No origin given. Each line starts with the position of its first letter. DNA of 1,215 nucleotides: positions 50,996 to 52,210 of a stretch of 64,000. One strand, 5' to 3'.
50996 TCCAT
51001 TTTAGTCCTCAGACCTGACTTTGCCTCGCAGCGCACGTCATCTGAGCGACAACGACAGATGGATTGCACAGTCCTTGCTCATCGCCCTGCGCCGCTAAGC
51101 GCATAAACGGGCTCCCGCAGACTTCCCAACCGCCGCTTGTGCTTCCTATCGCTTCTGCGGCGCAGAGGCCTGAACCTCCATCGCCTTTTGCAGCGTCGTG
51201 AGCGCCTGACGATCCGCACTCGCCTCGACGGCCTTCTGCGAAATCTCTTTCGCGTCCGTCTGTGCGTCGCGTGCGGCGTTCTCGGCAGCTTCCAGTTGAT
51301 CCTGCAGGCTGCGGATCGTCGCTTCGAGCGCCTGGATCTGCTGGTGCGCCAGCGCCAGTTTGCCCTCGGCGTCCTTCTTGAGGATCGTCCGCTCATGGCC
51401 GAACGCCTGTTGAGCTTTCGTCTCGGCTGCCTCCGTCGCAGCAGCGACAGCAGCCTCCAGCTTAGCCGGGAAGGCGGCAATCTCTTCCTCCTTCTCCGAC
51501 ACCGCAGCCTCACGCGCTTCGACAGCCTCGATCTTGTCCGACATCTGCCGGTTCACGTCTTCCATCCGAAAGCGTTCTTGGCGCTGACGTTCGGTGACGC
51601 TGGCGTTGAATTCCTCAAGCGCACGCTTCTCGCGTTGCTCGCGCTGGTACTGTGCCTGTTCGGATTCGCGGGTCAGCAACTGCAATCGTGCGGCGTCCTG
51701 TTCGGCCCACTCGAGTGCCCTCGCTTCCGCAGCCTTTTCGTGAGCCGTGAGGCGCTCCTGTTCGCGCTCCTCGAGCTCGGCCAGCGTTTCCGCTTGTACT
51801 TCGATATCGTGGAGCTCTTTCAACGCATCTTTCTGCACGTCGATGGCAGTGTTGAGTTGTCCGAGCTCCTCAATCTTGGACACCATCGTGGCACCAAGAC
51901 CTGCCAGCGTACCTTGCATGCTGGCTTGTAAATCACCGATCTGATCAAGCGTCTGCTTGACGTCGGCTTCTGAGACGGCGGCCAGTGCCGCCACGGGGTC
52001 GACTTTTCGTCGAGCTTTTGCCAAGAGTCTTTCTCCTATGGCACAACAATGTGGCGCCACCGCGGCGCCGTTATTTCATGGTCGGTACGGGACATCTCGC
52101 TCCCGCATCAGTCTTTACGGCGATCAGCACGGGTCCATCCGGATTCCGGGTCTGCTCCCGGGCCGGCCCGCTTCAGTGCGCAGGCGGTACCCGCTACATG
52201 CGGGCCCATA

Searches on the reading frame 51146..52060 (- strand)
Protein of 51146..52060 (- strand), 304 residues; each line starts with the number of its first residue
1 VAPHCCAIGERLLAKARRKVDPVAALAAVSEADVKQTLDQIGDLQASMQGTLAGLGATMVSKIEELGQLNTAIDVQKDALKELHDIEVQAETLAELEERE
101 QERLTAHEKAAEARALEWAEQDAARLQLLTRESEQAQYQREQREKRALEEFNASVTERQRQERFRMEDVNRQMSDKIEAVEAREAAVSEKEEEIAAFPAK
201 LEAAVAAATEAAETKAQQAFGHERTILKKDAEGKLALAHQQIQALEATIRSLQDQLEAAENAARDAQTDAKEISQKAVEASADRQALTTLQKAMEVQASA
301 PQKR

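Call 12: search_protein_families(library=pfam, proteins=[window:51146-52060:-], max_evalue=0.01)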
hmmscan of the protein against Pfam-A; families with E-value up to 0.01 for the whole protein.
window:51146-52060:- (304 aa): 0 families

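Call 66: search_protein_families(library=ncbifam, proteins=[window:51146-52060:-], max_evalue=0.001)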
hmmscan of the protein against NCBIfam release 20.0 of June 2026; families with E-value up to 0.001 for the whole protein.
window:51146-52060:- (304 aa): 0 families

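Call 76: search_protein_families(library=phrogs, proteins=[window:51146-52060:-], max_evalue=0.001)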
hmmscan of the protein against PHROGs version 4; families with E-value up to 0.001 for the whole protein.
window:51146-52060:- (304 aa): 1 family
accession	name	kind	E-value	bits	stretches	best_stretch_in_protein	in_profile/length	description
phrog_29668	-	unknown function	7e-12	46.1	1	9-169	21-194/357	-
